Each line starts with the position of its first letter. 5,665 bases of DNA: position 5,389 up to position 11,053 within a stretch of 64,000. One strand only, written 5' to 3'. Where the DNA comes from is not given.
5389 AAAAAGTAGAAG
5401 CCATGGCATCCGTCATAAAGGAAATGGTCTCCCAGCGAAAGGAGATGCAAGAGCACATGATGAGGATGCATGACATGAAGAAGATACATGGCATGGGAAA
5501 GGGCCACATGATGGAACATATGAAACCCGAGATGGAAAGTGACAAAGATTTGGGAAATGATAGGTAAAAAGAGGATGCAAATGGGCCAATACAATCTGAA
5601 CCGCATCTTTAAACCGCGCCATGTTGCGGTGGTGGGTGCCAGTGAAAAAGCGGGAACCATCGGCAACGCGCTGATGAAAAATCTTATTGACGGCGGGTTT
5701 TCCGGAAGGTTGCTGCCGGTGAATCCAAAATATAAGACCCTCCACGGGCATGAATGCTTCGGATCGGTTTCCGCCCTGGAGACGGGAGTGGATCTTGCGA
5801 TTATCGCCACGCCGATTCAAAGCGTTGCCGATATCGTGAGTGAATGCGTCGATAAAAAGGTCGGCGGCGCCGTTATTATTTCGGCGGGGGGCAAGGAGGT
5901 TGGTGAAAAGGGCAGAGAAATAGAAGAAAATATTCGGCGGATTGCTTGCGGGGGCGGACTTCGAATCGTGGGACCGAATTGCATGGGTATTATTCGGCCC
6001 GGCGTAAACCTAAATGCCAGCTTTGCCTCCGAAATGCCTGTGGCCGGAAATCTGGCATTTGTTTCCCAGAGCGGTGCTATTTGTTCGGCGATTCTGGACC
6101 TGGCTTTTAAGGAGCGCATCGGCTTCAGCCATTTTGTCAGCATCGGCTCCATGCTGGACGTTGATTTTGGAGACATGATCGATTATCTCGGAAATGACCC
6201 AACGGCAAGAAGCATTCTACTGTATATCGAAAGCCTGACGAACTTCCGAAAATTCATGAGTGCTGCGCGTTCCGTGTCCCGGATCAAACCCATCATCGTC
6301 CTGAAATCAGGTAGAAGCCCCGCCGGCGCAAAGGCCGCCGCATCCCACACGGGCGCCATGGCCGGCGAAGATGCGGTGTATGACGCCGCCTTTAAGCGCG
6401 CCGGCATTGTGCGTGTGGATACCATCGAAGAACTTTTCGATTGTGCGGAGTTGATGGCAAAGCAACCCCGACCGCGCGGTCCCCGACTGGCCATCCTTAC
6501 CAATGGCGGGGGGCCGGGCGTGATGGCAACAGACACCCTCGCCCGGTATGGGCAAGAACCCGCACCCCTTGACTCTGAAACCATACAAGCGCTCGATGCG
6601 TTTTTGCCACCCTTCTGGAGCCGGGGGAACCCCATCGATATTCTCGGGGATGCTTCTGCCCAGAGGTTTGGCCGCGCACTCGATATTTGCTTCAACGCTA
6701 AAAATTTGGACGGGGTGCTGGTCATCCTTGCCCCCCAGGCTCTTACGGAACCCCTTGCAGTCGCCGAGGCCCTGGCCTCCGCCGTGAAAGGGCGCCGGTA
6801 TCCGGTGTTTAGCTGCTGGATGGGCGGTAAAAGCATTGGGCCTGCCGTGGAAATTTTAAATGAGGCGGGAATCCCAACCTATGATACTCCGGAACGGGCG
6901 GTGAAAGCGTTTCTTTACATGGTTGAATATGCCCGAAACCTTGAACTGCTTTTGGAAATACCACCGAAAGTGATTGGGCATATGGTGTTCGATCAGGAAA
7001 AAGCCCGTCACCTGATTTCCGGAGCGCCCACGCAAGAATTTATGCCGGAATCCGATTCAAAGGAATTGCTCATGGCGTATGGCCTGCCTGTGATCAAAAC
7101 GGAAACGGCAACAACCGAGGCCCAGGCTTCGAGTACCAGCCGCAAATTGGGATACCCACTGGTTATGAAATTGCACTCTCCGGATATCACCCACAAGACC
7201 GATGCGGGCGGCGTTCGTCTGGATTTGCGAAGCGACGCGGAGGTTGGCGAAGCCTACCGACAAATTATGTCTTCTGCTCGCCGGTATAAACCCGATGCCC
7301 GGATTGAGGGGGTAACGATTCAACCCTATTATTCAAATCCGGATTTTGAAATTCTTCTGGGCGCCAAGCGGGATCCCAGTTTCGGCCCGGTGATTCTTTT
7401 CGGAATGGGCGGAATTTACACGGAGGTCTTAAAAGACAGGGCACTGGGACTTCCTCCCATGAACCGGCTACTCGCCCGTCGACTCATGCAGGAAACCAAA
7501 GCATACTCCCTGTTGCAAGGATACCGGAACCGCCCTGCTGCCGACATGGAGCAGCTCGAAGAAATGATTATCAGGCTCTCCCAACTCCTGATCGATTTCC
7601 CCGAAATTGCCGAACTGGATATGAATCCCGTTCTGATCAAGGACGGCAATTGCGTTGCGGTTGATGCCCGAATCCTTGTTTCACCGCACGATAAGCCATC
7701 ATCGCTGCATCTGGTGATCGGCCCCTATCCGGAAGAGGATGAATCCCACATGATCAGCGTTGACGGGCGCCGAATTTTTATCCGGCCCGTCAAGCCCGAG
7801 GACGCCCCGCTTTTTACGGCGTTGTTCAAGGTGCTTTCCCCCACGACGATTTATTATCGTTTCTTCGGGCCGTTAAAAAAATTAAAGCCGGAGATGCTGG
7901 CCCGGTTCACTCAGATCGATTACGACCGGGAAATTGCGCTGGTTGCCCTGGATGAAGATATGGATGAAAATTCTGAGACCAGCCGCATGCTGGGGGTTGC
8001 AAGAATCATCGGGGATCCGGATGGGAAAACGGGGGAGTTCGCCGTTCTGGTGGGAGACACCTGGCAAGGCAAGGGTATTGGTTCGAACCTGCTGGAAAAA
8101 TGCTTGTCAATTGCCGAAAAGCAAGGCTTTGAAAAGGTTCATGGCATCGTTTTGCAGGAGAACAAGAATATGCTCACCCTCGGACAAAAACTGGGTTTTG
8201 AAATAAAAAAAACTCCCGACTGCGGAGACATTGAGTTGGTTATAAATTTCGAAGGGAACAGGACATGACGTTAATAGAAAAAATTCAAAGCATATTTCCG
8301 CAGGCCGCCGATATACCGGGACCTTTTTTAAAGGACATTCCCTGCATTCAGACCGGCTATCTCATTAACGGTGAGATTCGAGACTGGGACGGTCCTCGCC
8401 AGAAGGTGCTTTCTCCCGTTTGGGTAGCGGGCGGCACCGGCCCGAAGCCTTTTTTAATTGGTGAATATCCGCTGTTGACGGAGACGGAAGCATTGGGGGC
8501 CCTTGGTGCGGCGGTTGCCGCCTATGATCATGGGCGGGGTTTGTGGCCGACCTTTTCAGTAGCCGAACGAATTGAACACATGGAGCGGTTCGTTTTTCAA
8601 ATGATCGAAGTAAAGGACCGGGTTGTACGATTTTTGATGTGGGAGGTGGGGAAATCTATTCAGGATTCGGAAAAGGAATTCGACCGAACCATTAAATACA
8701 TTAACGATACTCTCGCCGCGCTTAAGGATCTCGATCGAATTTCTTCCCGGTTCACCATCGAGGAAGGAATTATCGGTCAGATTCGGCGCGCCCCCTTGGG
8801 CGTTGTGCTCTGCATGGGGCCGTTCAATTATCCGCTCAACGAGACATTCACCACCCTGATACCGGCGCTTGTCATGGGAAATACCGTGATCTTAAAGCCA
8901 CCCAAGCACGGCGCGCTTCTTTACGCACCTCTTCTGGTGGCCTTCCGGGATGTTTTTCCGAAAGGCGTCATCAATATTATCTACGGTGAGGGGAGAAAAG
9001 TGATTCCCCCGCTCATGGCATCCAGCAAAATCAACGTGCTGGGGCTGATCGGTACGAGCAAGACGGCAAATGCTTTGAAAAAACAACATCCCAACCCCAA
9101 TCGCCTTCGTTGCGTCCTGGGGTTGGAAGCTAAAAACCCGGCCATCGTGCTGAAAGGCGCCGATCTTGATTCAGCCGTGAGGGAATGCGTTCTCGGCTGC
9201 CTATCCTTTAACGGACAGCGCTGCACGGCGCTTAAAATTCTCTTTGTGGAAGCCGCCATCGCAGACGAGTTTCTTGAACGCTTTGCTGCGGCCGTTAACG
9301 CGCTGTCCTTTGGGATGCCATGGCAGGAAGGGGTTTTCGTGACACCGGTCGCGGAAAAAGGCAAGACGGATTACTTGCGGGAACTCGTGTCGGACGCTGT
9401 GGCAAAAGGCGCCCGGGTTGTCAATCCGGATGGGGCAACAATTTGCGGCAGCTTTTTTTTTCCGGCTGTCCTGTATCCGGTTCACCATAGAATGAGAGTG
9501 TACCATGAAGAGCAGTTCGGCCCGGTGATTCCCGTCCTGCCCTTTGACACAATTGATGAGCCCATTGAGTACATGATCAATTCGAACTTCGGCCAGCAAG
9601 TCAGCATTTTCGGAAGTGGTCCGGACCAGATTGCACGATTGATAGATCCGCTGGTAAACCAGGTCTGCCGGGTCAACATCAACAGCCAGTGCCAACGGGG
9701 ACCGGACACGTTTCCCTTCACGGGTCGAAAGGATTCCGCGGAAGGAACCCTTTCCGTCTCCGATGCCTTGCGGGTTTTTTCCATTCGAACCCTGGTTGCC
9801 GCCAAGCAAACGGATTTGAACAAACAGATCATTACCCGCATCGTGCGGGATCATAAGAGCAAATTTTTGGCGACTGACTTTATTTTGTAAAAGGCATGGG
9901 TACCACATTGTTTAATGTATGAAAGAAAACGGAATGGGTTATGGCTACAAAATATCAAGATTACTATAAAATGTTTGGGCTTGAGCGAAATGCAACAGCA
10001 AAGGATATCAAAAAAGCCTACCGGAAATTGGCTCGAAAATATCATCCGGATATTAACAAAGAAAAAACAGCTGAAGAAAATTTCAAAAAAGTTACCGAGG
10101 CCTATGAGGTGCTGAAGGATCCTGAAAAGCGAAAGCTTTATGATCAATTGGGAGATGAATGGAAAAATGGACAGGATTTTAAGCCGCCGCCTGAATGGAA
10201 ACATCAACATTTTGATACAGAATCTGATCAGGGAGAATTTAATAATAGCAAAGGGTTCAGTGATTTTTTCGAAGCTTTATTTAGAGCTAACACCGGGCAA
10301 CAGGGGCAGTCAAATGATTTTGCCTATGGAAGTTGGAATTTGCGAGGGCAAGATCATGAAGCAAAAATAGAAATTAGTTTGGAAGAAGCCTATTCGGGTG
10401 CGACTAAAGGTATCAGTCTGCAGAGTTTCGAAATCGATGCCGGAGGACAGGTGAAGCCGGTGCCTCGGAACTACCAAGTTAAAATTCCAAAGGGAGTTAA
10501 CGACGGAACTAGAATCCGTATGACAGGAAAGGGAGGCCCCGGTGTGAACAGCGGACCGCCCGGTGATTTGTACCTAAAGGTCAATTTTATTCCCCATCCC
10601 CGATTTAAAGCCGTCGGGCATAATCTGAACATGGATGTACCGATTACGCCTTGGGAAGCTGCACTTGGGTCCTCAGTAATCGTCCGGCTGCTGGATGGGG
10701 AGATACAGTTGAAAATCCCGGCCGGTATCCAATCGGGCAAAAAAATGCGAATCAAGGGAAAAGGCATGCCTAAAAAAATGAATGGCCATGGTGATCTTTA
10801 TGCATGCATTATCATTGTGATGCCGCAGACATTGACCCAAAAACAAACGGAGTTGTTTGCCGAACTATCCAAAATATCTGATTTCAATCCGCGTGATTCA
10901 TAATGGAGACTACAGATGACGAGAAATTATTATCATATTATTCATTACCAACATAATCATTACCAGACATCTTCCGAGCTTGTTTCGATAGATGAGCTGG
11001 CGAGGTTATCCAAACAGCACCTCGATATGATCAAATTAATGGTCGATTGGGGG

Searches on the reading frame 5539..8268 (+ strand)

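Call 31: search_protein_families(library=pfam, proteins=[window:5539-8268:+])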
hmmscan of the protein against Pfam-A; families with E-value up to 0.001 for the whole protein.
window:5539-8268:+ (909 aa): 8 families
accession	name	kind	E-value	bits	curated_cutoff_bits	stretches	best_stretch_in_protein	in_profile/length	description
PF13549.11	ATP-grasp_5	-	6.4e-84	281.2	27.6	1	500-714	8-221/221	ATP-grasp domain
PF13607.11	Succ_CoA_lig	-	2e-59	199.7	27.4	1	169-305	1-137/138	Succinyl-CoA ligase like flavodoxin domain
PF13380.12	CoA_binding_2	-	1.6e-20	74.2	22.8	1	27-152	1-114/116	CoA binding domain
PF02629.25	CoA_binding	-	1.2e-13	52.1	22.3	1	25-117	2-97/97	CoA binding domain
PF13302.13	Acetyltransf_3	-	7.3e-09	36.9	25.4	1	745-888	1-138/138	Acetyltransferase (GNAT) domain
PF00583.31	Acetyltransf_1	-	1.8e-08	35.1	20.7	1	792-887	24-116/116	Acetyltransferase (GNAT) family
PF19045.5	Ligase_CoA_2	-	1.9e-07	31.7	23.7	1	318-466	2-156/162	Ligase-CoA domain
PF13508.13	Acetyltransf_7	-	8.1e-06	26.6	27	1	806-888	11-83/84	Acetyltransferase (GNAT) domain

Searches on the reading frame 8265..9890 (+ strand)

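Call 31: search_protein_families(library=pfam, proteins=[window:8265-9890:+])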
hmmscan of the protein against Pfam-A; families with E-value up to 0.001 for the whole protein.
window:8265-9890:+ (541 aa): 1 family
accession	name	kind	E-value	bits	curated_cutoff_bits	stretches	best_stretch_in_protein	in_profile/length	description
PF00171.27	Aldedh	-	1.6e-91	307.7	23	1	65-505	20-455/461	Aldehyde dehydrogenase family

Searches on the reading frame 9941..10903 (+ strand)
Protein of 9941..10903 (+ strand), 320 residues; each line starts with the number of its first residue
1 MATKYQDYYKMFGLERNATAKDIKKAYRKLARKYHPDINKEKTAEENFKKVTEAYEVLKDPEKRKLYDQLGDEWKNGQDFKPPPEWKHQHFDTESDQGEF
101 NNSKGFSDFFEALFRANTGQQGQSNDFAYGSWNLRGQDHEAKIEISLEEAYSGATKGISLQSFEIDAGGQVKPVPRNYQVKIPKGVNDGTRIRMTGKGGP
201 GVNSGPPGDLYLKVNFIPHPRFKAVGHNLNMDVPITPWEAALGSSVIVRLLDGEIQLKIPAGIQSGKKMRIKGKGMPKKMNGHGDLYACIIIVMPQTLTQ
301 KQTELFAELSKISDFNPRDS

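Call 31: search_protein_families(library=pfam, proteins=[window:9941-10903:+])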
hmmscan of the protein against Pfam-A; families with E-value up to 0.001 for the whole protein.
window:9941-10903:+ (320 aa): 2 families
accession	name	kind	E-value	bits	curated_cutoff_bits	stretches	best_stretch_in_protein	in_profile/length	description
PF01556.23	DnaJ_C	-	4.1e-46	157.2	26.6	1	140-295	2-152/152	DnaJ C terminal domain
PF00226.36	DnaJ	-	1.6e-25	89.4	27.8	1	7-68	1-63/63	DnaJ domain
